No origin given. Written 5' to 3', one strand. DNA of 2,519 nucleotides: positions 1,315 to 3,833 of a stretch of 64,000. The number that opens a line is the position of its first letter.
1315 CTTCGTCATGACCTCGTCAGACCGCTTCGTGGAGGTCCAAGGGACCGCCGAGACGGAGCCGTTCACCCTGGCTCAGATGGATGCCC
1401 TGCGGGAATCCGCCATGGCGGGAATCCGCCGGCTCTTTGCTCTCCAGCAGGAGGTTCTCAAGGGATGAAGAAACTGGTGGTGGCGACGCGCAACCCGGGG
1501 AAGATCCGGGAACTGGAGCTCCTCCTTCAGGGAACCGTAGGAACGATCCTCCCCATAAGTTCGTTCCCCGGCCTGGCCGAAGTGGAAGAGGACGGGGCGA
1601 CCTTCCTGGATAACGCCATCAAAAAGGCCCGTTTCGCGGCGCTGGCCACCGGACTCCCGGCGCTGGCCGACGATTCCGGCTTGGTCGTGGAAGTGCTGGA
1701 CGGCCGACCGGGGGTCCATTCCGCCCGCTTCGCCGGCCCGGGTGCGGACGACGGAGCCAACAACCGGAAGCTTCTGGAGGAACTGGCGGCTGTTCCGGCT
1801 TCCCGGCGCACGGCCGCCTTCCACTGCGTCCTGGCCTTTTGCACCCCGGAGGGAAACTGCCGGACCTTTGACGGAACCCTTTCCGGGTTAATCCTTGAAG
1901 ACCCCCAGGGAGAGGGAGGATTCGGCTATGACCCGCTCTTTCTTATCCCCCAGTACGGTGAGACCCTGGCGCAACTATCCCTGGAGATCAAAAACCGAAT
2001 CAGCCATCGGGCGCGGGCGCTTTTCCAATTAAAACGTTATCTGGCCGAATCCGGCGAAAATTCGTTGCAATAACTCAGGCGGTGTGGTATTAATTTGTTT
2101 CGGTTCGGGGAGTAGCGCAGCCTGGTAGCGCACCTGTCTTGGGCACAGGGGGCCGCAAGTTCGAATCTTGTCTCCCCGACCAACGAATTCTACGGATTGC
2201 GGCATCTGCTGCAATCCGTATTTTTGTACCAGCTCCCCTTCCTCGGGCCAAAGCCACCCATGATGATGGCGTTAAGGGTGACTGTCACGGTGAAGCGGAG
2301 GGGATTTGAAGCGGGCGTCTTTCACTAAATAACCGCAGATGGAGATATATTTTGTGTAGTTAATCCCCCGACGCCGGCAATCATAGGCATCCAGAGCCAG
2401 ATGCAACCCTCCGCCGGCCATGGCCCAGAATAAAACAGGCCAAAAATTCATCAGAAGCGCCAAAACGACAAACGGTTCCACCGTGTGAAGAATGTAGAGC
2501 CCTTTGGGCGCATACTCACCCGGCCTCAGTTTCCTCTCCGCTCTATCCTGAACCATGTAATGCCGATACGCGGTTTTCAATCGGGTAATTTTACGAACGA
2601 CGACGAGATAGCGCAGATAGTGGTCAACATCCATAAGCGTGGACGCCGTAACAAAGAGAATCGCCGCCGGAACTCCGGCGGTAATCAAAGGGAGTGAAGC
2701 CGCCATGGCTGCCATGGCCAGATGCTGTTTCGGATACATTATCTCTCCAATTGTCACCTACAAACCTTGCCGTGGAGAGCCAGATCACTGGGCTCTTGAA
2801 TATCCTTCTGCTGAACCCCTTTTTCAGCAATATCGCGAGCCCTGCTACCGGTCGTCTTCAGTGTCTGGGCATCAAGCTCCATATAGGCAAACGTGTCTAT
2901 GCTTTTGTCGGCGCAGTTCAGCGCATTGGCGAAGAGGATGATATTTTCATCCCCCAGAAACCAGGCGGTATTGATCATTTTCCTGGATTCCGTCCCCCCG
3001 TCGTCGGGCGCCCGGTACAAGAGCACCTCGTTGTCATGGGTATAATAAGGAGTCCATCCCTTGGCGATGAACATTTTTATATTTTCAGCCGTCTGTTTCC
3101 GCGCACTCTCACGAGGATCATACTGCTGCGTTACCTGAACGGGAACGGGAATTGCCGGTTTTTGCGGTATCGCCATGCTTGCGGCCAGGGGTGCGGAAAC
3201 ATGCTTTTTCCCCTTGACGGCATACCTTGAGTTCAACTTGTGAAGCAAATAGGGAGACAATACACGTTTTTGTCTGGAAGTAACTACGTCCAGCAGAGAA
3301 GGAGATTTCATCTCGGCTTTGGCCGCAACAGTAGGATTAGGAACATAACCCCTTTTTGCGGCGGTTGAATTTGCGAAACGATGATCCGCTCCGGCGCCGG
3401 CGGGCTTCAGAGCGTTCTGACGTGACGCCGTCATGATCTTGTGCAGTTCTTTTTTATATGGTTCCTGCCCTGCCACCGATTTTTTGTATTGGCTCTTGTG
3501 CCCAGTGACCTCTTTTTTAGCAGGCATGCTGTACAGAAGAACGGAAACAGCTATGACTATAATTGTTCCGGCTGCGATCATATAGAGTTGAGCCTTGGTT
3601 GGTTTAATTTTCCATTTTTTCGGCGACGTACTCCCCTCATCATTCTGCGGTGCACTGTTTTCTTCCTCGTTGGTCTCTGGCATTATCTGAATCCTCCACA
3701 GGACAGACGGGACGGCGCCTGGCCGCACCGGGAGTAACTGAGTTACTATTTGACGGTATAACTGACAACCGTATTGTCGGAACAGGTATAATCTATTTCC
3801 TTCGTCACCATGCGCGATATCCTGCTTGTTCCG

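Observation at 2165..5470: Low-GC five-gene islet inserted at the 3' end of tRNA-Pro, bounded by a repeat of the tRNA end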

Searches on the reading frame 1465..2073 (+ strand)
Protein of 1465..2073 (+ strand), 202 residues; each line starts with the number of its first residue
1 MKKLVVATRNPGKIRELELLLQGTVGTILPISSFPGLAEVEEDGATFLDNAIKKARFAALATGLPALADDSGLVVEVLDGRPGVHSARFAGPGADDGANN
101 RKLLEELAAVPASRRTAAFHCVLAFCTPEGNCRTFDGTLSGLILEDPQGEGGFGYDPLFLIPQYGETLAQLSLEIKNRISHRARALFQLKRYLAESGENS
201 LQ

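Call 10: find_related_loci(query=window:1465-2073:+, collection=genome_contigs, flank=10000)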
Query window:1465-2073:+ (202 aa) in genome_contigs; peptide patterns used: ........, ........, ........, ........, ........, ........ (x = any residue, [..] = any of these).
599 stretches matched a pattern (row limit reached: there are more); 253 encode a relative of the query (tblastn E <= 1e-3); the best 80 are kept; 80 distinct loci.
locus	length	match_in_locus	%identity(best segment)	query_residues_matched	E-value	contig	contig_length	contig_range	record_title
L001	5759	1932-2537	82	1-202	1e-106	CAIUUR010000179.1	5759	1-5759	MAG: uncultured Geobacteraceae bacterium isolate VK3_bin-0517 genome assembly, contig: bin-0517:179/568, whole genome sh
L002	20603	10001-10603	75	1-201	3e-98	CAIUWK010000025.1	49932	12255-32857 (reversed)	MAG: uncultured Geobacter sp. isolate E14_bin-1665 genome assembly, contig: bin-1665:025/113, whole genome shotgun seque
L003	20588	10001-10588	66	1-196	7e-82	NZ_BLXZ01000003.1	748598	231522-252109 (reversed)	Geomonas limicola strain Red745 sequence03, whole genome shotgun sequence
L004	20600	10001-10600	66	1-200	1e-81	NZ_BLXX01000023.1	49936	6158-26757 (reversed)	Geomonas silvestris strain Red330 sequence23, whole genome shotgun sequence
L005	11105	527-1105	61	1-193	3e-73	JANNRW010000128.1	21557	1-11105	MAG: Geobacteraceae bacterium isolate SOY_31_metabat_301 SOY_31_k141_2350421, whole genome shotgun sequence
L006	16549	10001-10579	61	1-193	1e-71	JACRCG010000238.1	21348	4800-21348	MAG: Deltaproteobacteria bacterium isolate NC_groundwater_1640_Pr3_B-0.1um_54_8 SR-2_scaffold_141_2934102, whole genome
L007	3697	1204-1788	60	3-197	2e-71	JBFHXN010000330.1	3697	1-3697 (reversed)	MAG: Desulfuromonadales bacterium isolate Mix_sand09.2021.07.Z.58 k141_1572979_length_3697_cov_9.0087, whole genome shot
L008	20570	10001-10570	62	4-193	9e-70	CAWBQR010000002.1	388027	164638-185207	MAG: uncultured delta proteobacterium isolate MFD01721.bin.3.164 genome assembly, contig: contig_14476, whole genome sho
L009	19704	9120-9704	61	1-195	4e-69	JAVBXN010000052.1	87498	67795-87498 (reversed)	MAG: Pelobacter sp. isolate GS8 235, whole genome shotgun sequence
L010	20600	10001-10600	58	3-202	4e-68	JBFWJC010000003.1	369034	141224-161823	MAG: Pedobacter sp. isolate CA_2019_NHSR_12 NODE_40_length_369034_cov_24.628459_NHSR, whole genome shotgun sequence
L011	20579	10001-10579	58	1-193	3e-68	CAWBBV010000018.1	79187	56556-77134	MAG: uncultured delta proteobacterium isolate MFD02832.bin.1.176 genome assembly, contig: contig_11219, whole genome sho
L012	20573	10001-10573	57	3-193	4e-67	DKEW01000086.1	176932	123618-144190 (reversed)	MAG TPA_asm: Pelobacter sp. UBA6812 UBA6812_contig_10462, whole genome shotgun sequence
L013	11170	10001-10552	60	3-186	2e-66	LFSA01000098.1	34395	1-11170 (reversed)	MAG: Pelotomaculum sp. DTU098 scaffold11122, whole genome shotgun sequence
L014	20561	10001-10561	59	2-188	3e-66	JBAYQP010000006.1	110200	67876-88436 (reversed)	MAG: Desulfuromonadales bacterium isolate SO_2016_LW2_167 scaffold00191_LW138R_2016, whole genome shotgun sequence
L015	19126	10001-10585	57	1-195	4e-66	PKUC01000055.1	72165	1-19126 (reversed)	MAG: Desulfuromonas sp. isolate BM508 sc_181, whole genome shotgun sequence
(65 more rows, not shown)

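Call 69: search_protein_families(library=pfam, proteins=[L001:2748-5147:-, L001:5053-5697:-], max_evalue=0.01)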
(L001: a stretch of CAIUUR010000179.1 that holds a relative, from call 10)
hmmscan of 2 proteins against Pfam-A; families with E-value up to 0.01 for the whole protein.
L001:2748-5147:- (799 aa): 3 families
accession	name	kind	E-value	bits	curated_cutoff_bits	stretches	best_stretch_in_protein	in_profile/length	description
PF19778.5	RE_endonuc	-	2e-37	127.8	23.4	1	693-794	1-105/108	Endonuclease domain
PF04851.21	ResIII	-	6.8e-15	55.8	22.5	1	130-301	22-162/164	Type III restriction enzyme, res subunit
PF00270.35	DEAD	-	8.4e-07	29.3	26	1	135-300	18-159/167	DEAD/DEAH box helicase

L001:5053-5697:- (214 aa): 0 families

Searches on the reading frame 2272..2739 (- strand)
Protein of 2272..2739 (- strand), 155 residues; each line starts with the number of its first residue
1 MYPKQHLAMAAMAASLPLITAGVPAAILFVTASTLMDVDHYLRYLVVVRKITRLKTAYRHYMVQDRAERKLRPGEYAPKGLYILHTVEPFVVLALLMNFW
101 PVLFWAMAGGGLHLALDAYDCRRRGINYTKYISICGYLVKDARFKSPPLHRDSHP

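Call 7: search_protein_families(library=pfam, proteins=[window:2272-2739:-], max_evalue=0.1)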
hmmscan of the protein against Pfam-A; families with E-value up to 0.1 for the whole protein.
window:2272-2739:- (155 aa): 0 families

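Call 8: search_protein_families(library=ncbifam, proteins=[window:2272-2739:-], max_evalue=0.1)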
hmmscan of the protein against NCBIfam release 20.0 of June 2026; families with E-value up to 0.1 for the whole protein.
window:2272-2739:- (155 aa): 0 families

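Call 48: find_homologous_proteins(query=window:2272-2739:-, max_evalue=0.01)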
Query window:2272-2739:- (155 aa): 2 proteins with E <= 0.01 among 112 candidates.
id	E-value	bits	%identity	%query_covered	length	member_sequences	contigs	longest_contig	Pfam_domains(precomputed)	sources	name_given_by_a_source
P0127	1.2e-99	349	100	100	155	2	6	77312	-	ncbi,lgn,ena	-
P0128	4.9e-45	171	57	92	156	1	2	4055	-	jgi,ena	-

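Call 49: find_encoding_contigs(protein=P0128, flank=5000, max_places=3)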
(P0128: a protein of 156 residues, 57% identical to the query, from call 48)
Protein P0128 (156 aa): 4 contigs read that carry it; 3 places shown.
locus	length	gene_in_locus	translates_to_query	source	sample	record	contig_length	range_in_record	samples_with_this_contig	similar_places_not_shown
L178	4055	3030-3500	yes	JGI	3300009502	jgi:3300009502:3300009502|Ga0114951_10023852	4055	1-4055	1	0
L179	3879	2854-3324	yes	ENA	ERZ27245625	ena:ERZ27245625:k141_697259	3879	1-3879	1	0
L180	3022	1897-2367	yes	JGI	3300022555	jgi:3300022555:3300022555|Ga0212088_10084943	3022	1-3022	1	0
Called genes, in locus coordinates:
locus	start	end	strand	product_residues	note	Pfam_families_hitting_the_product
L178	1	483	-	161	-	?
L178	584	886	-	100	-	PF00216:Bac_DNA_binding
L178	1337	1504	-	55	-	-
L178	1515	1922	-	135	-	PF06794:UPF0270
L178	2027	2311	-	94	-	-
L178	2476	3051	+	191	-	-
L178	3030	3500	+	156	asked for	-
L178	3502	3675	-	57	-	-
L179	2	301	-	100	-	?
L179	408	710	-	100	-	PF00216:Bac_DNA_binding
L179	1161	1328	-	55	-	-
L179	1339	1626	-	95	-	PF06794:UPF0270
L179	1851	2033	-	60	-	-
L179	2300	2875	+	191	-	-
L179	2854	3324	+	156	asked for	-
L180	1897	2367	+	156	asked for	-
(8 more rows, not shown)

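Call 69: search_protein_families(library=pfam, proteins=[L178:2476-3051:+], max_evalue=0.01)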
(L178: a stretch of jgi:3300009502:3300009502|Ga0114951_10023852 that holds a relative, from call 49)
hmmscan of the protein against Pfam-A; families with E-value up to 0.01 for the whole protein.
L178:2476-3051:+ (191 aa): 0 families

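Call 78: predict_structure(alignment_id=A6)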
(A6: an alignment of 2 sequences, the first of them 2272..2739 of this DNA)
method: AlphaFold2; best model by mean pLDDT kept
length: 155 residues; sequences in the alignment: 2
mean_pLDDT: 49.6   pTM: 0.25
mean pLDDT of the five models: 49.6, 48.3, 47.7, 47.5, 47.3
residues with pLDDT >= 90: 0; 70-90: 8; 50-70: 49; < 50: 98
segments of 3 or more residues with pLDDT < 50: 1-65, 75-85, 87-89, 139-155
pLDDT, mean of each block of 10 residues (from residue 1): 43 44 43 43 43 45 51 47 45 52 60 67 72 56 42 37
secondary structure, 60 per line:
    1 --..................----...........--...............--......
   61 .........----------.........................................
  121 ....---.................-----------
elements in order: H3-20 H25-35 H38-52 H55-69 H80-124 H128-144

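Call 81: search_dna_similar(query=window:2272-2739:-, collection=plasmids, mode=protein, max_rows=10, max_evalue=0.001)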
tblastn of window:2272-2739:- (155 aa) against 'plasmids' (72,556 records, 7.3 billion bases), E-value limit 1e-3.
No match.

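Call 82: search_dna_similar(query=window:2272-2739:-, collection=phages, mode=protein, max_rows=10, max_evalue=0.001)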
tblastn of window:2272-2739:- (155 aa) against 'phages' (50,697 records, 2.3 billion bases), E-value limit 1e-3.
No match.

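Call 84: find_related_loci(query=A6, collection=viral_contigs, flank=5000)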
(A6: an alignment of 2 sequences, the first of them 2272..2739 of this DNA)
Query A6 (155 aa) in viral_contigs; peptide patterns used: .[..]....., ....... (x = any residue, [..] = any of these).
68 stretches matched a pattern, but none encodes a relative of the query by tblastn (E <= 1e-3).

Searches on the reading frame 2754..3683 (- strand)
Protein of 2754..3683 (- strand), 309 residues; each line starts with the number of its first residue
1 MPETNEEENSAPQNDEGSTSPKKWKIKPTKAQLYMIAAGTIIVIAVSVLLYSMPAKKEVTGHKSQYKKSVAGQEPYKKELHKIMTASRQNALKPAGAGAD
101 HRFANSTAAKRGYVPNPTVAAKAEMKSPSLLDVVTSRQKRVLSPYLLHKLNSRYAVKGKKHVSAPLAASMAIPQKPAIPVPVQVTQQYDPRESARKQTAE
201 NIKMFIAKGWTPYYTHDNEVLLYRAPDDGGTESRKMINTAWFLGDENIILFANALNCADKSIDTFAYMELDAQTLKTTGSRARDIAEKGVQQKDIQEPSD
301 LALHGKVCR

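Call 7: search_protein_families(library=pfam, proteins=[window:2754-3683:-], max_evalue=0.1)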
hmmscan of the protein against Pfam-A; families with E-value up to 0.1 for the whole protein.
window:2754-3683:- (309 aa): 0 families

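Call 8: search_protein_families(library=ncbifam, proteins=[window:2754-3683:-], max_evalue=0.1)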
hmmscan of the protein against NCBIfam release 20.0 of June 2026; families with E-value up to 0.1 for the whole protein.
window:2754-3683:- (309 aa): 0 families

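Call 46: find_homologous_proteins(query=window:2754-3683:-)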
Query window:2754-3683:- (309 aa): 6 proteins with E <= 0.001 among 1059 candidates.
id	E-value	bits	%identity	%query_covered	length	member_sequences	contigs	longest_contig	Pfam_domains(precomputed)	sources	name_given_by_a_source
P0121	1.5e-201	686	100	100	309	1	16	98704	-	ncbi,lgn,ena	-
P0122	6.8e-121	421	65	100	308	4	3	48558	-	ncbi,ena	-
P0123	2.8e-85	304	64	73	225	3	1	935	-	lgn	-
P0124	2.0e-78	282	50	99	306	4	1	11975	-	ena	-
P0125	7.4e-77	277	47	99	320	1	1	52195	-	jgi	jgi:hypothetical protein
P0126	1.2e-73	266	45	99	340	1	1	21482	-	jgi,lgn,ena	-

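Call 47: find_encoding_contigs(protein=P0121, flank=6000, max_places=10)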
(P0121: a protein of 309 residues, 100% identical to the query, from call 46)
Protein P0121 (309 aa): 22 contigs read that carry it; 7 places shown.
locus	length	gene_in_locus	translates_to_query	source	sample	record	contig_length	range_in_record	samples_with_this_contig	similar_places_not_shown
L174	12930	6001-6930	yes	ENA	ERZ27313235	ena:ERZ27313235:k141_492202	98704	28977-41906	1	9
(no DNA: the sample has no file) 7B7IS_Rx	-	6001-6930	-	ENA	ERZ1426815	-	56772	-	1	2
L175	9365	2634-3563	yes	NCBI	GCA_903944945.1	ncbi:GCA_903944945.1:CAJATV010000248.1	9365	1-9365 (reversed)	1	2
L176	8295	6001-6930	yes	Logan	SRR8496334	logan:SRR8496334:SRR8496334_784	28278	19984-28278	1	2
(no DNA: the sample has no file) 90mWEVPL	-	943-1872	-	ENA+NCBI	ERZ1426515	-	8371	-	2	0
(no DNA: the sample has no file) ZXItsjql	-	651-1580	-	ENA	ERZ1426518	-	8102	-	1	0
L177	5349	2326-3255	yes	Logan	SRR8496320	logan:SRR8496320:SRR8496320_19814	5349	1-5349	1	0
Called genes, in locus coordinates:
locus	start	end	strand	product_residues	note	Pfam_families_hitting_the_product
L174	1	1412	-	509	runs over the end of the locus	PF01676:Metalloenzyme, PF06415:iPGM_N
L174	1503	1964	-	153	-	PF02590:SPOUT_MTase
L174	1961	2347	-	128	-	PF02410:RsfS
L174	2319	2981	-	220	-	PF01467:CTP_transf_like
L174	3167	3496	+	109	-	PF00085:Thioredoxin, PF00578:AhpC-TSA (faint), PF13098:Thioredoxin_2, PF13905:Thioredoxin_8 (faint)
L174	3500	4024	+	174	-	PF08534:Redoxin, PF00578:AhpC-TSA, PF00085:Thioredoxin (weak), PF13098:Thioredoxin_2, PF13728:TraF (faint), PF13905:Thioredoxin_8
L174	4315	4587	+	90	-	-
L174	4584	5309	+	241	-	PF17680:FlgO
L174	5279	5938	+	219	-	PF17680:FlgO (weak)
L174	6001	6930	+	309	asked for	-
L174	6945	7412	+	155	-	-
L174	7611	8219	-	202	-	PF01725:Ham1p_like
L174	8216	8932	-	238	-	PF01138:RNase_PH, PF03725:RNase_PH_C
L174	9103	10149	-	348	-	PF01368:DHH, PF02272:DHHA1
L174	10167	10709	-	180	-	PF00633:HHH (faint), PF12836:HHH_3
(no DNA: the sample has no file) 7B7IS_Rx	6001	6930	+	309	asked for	-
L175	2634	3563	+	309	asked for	-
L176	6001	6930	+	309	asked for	-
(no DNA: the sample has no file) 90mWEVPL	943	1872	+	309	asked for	-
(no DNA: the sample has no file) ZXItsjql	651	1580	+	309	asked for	-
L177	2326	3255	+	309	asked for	-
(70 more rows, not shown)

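Call 52: search_protein_representatives(protein=window:2754-3683:-)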
Query: 309 residues. Proteins with E-value up to 0.001 (for the whole library): 7; up to 1e-10: 7; up to 1e-30: 5. The best 7 are listed.
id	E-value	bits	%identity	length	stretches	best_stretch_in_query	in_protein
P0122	2.2e-121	421.1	65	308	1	1-309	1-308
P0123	8.8e-86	304.3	65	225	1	84-308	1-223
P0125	2.4e-77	276.6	50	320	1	3-309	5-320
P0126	3.7e-74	266.1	49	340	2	92-309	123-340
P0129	5.0e-33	131.2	37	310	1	6-309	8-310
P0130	2.5e-29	119.0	37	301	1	6-309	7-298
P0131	4.5e-12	62.4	71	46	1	236-280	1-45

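Call 61: predict_structure(alignment_id=A4)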
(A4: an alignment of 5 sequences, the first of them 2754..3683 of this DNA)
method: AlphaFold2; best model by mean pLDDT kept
length: 309 residues; sequences in the alignment: 5
mean_pLDDT: 49.9   pTM: 0.34
mean pLDDT of the five models: 49.9, 47.5, 44.6, 43.1, 36.5
residues with pLDDT >= 90: 0; 70-90: 44; 50-70: 70; < 50: 195
segments of 3 or more residues with pLDDT < 50: 1-26, 49-55, 57-129, 131-140, 154-173, 179-185, 228-235, 254-264, 283-309
pLDDT, mean of each block of 10 residues (from residue 1): 40 40 48 57 53 45 40 36 37 37 43 38 43 46 56 44 39 48 52 77 81 73 59 54 73 46 52 67 44 41 42
secondary structure, 60 per line:
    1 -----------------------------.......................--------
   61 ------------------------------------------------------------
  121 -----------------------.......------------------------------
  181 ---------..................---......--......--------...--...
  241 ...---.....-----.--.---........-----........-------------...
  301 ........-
elements in order: H30-52 H144-150 H190-207 E211-216 E219-224 E238-243 E247-251 E264-271 E277-284 H298-308
